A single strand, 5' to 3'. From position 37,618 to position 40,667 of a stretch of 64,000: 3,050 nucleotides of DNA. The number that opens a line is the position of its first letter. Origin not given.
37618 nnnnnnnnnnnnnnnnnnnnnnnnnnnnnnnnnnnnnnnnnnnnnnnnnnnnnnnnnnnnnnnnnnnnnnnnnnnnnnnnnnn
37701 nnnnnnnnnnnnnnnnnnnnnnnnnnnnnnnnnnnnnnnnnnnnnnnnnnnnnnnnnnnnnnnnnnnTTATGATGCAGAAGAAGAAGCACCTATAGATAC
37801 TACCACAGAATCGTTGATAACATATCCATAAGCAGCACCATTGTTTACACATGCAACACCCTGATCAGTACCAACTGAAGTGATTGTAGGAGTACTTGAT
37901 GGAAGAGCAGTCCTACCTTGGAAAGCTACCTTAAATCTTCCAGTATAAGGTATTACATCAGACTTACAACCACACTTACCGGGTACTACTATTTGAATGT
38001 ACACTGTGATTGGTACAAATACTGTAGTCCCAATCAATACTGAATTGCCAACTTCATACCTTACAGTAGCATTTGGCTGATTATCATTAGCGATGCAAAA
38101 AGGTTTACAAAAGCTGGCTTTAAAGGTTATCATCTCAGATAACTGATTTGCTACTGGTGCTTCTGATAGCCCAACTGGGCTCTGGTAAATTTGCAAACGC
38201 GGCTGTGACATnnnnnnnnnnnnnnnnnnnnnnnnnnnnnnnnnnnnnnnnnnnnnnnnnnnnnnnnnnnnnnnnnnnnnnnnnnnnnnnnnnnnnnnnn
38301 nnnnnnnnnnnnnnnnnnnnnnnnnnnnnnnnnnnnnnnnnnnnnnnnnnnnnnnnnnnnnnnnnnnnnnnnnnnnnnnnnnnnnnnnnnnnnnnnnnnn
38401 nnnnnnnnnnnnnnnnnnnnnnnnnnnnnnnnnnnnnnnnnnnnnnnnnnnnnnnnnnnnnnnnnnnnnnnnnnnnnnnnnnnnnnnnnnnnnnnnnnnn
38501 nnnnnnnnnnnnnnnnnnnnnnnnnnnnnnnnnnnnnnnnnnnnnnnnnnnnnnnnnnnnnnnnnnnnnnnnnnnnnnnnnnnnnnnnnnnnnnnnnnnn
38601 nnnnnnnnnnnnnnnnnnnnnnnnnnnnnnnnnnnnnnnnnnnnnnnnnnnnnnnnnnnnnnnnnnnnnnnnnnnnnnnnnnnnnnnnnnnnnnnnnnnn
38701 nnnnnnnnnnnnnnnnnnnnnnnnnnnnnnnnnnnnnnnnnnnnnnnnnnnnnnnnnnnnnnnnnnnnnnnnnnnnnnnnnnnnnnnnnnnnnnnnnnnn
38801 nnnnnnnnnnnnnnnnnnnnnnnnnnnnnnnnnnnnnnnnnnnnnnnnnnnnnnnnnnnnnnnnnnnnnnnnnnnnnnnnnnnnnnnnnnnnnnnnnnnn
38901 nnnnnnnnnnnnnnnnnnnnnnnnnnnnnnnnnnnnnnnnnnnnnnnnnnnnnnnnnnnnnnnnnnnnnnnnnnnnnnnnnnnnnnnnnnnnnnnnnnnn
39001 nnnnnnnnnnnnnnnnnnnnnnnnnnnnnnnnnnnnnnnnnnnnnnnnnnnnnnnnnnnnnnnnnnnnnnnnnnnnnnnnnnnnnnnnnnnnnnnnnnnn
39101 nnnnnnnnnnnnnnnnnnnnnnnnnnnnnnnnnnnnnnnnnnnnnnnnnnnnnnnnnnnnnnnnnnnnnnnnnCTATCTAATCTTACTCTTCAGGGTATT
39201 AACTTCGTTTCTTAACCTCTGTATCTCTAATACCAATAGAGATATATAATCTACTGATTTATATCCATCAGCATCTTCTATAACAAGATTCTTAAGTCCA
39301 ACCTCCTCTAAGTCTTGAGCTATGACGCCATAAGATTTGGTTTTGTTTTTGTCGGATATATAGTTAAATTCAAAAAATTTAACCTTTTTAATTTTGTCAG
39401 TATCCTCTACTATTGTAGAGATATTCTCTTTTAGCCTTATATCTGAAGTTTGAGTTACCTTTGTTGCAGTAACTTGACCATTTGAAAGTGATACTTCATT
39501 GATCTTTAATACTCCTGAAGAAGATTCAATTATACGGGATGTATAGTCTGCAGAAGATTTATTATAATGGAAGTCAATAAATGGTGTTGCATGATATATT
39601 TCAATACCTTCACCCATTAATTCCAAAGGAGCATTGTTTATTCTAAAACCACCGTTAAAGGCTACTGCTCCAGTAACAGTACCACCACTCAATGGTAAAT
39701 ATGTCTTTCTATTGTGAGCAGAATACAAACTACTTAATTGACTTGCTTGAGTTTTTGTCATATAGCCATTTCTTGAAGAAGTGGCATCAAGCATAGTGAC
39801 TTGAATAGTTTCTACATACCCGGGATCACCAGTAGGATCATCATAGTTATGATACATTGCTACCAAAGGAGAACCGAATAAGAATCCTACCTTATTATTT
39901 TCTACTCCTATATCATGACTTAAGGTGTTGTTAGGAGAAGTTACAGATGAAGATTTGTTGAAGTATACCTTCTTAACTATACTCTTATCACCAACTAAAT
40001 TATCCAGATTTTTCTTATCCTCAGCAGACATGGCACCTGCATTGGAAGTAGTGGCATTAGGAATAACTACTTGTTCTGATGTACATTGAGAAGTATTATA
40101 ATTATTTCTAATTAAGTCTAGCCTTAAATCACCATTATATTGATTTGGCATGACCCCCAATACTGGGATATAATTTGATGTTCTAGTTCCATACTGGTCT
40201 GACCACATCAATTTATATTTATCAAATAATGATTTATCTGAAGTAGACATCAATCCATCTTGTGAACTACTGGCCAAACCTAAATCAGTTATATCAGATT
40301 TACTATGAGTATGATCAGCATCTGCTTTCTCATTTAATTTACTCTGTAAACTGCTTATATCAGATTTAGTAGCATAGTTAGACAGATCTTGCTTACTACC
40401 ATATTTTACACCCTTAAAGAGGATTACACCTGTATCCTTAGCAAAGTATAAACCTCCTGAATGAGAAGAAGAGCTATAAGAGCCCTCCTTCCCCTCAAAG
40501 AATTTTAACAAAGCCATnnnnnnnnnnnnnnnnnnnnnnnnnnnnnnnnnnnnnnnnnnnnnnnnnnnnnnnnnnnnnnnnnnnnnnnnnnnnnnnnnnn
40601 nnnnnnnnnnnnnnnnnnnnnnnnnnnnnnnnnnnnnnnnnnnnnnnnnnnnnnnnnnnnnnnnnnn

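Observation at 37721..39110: GC-richer two-gene unit in the virion module: a Q/N- and Cys-rich protein ending in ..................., plus a small Cys-containing beta protein followed by a strong terminator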

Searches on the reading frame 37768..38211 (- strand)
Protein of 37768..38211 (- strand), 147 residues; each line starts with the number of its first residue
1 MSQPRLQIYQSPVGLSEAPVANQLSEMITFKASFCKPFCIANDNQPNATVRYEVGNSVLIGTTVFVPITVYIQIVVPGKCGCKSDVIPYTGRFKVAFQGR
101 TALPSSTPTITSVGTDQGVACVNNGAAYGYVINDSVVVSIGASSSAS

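Call 3: search_protein_families(library=pfam, proteins=[window:37768-38211:-], max_evalue=0.1)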
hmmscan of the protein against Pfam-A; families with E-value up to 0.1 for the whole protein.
window:37768-38211:- (147 aa): 0 families

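Call 4: search_protein_families(library=phrogs, proteins=[window:37768-38211:-], max_evalue=0.01)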
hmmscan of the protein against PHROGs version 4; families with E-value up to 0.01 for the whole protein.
window:37768-38211:- (147 aa): 0 families

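Call 8: search_dna_similar(query=window:37768-38211:-, collection=phages, mode=protein, max_rows=40, max_evalue=0.01)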
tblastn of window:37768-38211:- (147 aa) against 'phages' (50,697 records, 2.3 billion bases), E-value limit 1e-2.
Records with a match: 3; places in all: 3; records where one place covers at least 80% of the query: 3.
Best place of each record, by identity: <60% 3.
By first word of the organism name: uncultured 2; Dulem 1.
By host as written in the record: - 2; Eulemur fulvus collaris 1.
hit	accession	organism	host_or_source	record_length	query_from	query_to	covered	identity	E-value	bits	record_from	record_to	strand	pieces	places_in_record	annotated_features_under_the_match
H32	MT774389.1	uncultured phage cr116_1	human feces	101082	11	134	84%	48.0%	1e-20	92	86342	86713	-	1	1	hypothetical protein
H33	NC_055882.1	uncultured phage cr116_1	human feces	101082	11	134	84%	48.0%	1e-20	92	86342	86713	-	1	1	hypothetical protein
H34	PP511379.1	Dulem virus 40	Eulemur fulvus collaris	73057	2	134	90%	40.4%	6e-23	99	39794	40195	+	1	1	hypothetical protein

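Call 36: find_homologous_proteins(query=window:37768-38211:-, max_evalue=0.001)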
Query window:37768-38211:- (147 aa): 371 proteins with E <= 0.001 among 385 candidates; the best 120 are listed.
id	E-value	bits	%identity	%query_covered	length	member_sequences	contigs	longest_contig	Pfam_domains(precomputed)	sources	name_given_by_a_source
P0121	7.3e-90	316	99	100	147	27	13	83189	-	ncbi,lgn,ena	-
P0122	2.9e-74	265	83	97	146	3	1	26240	-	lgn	-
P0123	1.7e-71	256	82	97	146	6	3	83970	-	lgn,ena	-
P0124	2.3e-71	256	81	99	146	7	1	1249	-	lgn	-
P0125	7.1e-71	254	81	98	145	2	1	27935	-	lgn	-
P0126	1.8e-70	253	81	98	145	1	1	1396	-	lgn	-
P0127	2.2e-70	253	81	97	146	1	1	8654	-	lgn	-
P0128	4.9e-69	248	79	98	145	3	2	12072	-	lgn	-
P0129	4.5e-68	245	79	97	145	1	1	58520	-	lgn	-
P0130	1.5e-67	244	79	97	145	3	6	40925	-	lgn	-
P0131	2.4e-67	243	79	97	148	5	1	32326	-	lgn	-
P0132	6.2e-67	242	75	98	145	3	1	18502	-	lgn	-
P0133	2.1e-66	240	78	100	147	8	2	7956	-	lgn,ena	-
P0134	1.8e-64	234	78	97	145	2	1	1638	-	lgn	-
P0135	2.7e-64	233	75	98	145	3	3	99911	-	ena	-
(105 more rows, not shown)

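Call 45: predict_structure(alignment_id=A2)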
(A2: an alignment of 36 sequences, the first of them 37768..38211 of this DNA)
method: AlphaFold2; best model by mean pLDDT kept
length: 147 residues; sequences in the alignment: 36
mean_pLDDT: 86.1   pTM: 0.79
mean pLDDT of the five models: 86.1, 85.8, 85.4, 83.7, 83.7
residues with pLDDT >= 90: 77; 70-90: 52; 50-70: 17; < 50: 1
segments of 3 or more residues with pLDDT < 50: none
pLDDT, mean of each block of 10 residues (from residue 1): 83 71 90 84 82 95 95 84 84 92 90 92 85 94 64
secondary structure, 60 per line:
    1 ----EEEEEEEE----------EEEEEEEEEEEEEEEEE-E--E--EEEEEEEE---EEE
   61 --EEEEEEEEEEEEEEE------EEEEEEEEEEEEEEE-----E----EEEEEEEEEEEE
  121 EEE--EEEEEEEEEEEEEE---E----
elements in order: E5-12 E23-39 E47-54 E58-60 E63-77 E84-98 E109-123 E126-139

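Call 50: fold_search(model_id=the predicted structure, library=pdb)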
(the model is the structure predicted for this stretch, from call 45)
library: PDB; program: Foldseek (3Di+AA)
matches with E <= 10: 907; with E <= 0.001: 0
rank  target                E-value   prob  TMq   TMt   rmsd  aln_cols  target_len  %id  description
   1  3aaa_A                4.6e-02  0.93  0.28  0.17   7.3        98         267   11  Crystal Structure of Actin capping protein in complex with V-1 (released 2010-08-04)
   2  6ssp_G                1.0e-01  0.38  0.26  0.16  12.3       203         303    9  Structure of the pentameric ligand-gated ion channel ELIC in complex with a NAM nanobody (released 2020-02-12)
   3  9hns_A                1.3e-01  0.14  0.20  0.11  18.4       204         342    6  a5b3 GABAAR bound to GABA and Mb25 in a desensitized state in saposin nanodiscs after long GABA treatment (released 2025-12-24)
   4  9faj_D                1.4e-01  0.16  0.21  0.12  14.3       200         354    8  CryoEM structure of human full-length alpha1beta3gamma2 GABA(A) receptor in complex with GARLH4, the TMD of Neuroligin (released 2025-07-02)
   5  7pbd_A                1.4e-01  0.13  0.18  0.11  14.9       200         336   10  a1b3 GABA-A receptor + GABA (released 2022-02-09)
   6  9cxd_B                1.5e-01  0.13  0.18  0.10  15.2       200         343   10  Native human GABAA receptor of beta2-alpha1-beta1-beta1-gamma2 assembly (released 2025-01-22)
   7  7t5q_J                1.6e-01  0.20  0.19  0.13   9.2       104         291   10  Cryo-EM Structure of a Transition State of Arp2/3 Complex Activation (released 2023-06-14)
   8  6fvs_A                1.7e-01  0.20  0.23  0.14  13.3       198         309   10  The active form of a pentameric ion channel (sTeLIC) gated by alkaline pH - sTeLIC in complex with Barium ions (Ba2+) (released 2018-05-16)
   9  8byi_A                1.7e-01  0.15  0.21  0.12  15.3       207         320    8  Alvinella pompejana nicotinic acetylcholine receptor Alpo4 in complex with CHAPS(Alpo4_CHAPS) (released 2023-07-12)
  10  1fx3_C                1.8e-01  0.28  0.23  0.24  14.6       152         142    8  CRYSTAL STRUCTURE OF H. INFLUENZAE SECB (released 2000-12-06)
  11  9fap_D                1.8e-01  0.15  0.21  0.13  14.3       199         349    8  CryoEM structure of human full-length alpha1beta3gamma2 GABA(A)R in complex with GARLH4, the TMD of Neuroligin2 and Me (released 2025-07-02)
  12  9fau_E                1.8e-01  0.11  0.19  0.11  17.6       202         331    6  CryoEM structure of human full-length beta3gamma2 GABA(A) receptor in complex with GARLH4, the TMD of Neuroligin2 and  (released 2025-07-02)
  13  6ssp_B                1.9e-01  0.28  0.26  0.16  12.6       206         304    9  Structure of the pentameric ligand-gated ion channel ELIC in complex with a NAM nanobody (released 2020-02-12)
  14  9fgc_A                1.9e-01  0.16  0.21  0.13  14.5       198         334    9  Cryo-EM structure of the full-length alpha1beta3gamma2 GABA(A) receptor in SMALPs bound to one PIP2 molecule at chain  (released 2025-06-04)
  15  9fg7_A                1.9e-01  0.16  0.21  0.12  14.4       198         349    9  Cryo-EM structure of the full-length alpha1beta3gamma2 GABA(A) receptor in complex with GABA in the short-lived symmet (released 2025-06-04)
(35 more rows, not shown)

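Call 51: fold_search(model_id=the predicted structure, library=viral)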
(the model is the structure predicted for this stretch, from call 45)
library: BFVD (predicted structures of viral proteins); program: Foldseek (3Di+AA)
matches with E <= 10: 1067; with E <= 0.001: 0
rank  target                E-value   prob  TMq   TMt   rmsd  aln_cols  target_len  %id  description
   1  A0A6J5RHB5            2.0e-02  0.25  0.17  0.06  17.5       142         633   10  Uncharacterized protein [uncultured Caudovirales phage]
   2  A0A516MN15            3.0e-02  0.35  0.19  0.12  17.1       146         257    8  (no name in the UniProt tables at hand)
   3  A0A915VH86            3.2e-02  0.33  0.20  0.10  15.3       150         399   11  (no name in the UniProt tables at hand)
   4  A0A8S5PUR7            3.5e-02  0.60  0.28  0.21  12.0       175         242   10  Uncharacterized protein [Siphoviridae sp. ctrAf3]
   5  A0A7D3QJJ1            4.1e-02  0.12  0.14  0.12  18.4       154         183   14  (no name in the UniProt tables at hand)
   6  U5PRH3                4.5e-02  0.16  0.17  0.16  18.8       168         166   15  Uncharacterized protein [Cyanophage PP]
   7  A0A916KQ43            5.0e-02  0.21  0.17  0.23  22.7        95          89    4  Uncharacterized protein [Mythimna separata entomopoxvirus 'L']
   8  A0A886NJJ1            6.1e-02  0.21  0.19  0.16  16.5       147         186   12  (no name in the UniProt tables at hand)
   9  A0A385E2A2            6.4e-02  0.63  0.23  0.28   9.8       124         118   12  (no name in the UniProt tables at hand)
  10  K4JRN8                7.1e-02  0.51  0.26  0.25  10.2       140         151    7  Uncharacterized protein [Caulobacter phage CcrColossus]
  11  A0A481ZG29            7.9e-02  0.85  0.34  0.34   8.3       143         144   10  Uncharacterized protein [Pithovirus LCPAC406]
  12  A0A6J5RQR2            8.3e-02  0.35  0.23  0.24  13.0       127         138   16  Uncharacterized protein [uncultured Caudovirales phage]
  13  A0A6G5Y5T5            8.7e-02  0.38  0.26  0.09  14.1       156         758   13  (no name in the UniProt tables at hand)
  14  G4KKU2                1.0e-01  0.23  0.16  0.23  13.6        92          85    9  (no name in the UniProt tables at hand)
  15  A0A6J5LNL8            1.2e-01  0.44  0.29  0.25  13.1       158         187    9  Outer membrane protein beta-barrel [uncultured Caudovirales phage]
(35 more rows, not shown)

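Call 65: search_solved_structures(query=A2, max_evalue=1)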
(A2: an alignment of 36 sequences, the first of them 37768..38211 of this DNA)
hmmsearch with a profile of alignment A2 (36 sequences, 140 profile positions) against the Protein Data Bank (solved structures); distinct sequences matched with E-value up to 1: 0.

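Call 88: search_protein_families(library=padloc, proteins=[window:37768-38211:-], max_evalue=0.01)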
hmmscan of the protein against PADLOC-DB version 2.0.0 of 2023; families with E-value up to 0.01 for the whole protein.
window:37768-38211:- (147 aa): 0 families

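Call 89: search_protein_families(library=ncbifam, proteins=[window:37768-38211:-], max_evalue=0.01)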
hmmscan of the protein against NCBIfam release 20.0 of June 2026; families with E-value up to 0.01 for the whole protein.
window:37768-38211:- (147 aa): 0 families

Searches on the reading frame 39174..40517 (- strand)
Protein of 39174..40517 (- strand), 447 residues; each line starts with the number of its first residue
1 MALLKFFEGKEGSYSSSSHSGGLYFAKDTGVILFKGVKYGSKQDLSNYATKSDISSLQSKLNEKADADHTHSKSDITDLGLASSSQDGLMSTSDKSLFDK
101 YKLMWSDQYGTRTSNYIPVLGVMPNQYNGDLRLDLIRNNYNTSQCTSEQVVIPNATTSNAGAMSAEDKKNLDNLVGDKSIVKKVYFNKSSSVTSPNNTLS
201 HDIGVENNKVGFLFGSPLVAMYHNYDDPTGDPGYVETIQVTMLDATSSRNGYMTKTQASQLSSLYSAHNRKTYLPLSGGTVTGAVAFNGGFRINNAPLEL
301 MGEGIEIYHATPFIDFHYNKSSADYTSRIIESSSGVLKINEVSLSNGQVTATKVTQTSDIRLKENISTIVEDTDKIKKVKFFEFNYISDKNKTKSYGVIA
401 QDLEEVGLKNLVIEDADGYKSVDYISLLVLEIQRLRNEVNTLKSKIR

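Call 3: search_protein_families(library=pfam, proteins=[window:39174-40517:-], max_evalue=0.1)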
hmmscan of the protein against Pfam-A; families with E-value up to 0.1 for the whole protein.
window:39174-40517:- (447 aa): 2 families
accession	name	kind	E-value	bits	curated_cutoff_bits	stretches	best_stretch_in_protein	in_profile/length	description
PF13884.11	Peptidase_S74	-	6e-13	49.3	22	1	358-412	1-57/58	Chaperone of endosialidase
PF12789.12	PTR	-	8e-08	32.7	27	1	52-83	12-43/60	Phage tail repeat like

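Call 4: search_protein_families(library=phrogs, proteins=[window:39174-40517:-], max_evalue=0.01)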
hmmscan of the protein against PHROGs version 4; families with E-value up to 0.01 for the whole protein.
window:39174-40517:- (447 aa): 23 families
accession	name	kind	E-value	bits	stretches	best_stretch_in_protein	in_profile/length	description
phrog_5668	-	tail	2.2e-17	63.1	1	326-446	1431-1558/1567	tail fiber protein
phrog_8215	-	tail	1.2e-14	54.6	1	346-445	897-995/1000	baseplate wedge initiator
phrog_1980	-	tail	2.2e-14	54.6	1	85-446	181-430/449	tail fiber protein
phrog_25788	-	tail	2.3e-14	53.9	2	346-443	500-593/603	tail fiber protein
phrog_1699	-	tail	4.4e-12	46.4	1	67-446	685-991/1000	long tail fiber protein distal subunit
phrog_5481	-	tail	1e-11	45.1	1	202-406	755-965/1043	tail fiber protein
phrog_9942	-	tail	1.6e-11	44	1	318-420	886-989/1178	tail fiber protein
phrog_6578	-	tail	4.5e-11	42.3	1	345-406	1067-1126/1210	tail fiber protein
phrog_18186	-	tail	5.2e-11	42.9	1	332-445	464-573/582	baseplate wedge subunit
phrog_28992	-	unknown function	5.1e-10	40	1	333-438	224-328/343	-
phrog_19966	-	tail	5.1e-10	39.6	1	344-445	619-723/724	long tail fiber protein distal subunit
phrog_14572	-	tail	6.9e-09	36.2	1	345-446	352-470/484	tail fiber protein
phrog_5207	-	unknown function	7.7e-09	35.5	1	29-100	464-543/689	-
phrog_6121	-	head and packaging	9.5e-09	36.2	1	346-427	312-387/392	virion structural protein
phrog_6907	-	unknown function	9.8e-09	36.5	1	147-175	61-89/99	-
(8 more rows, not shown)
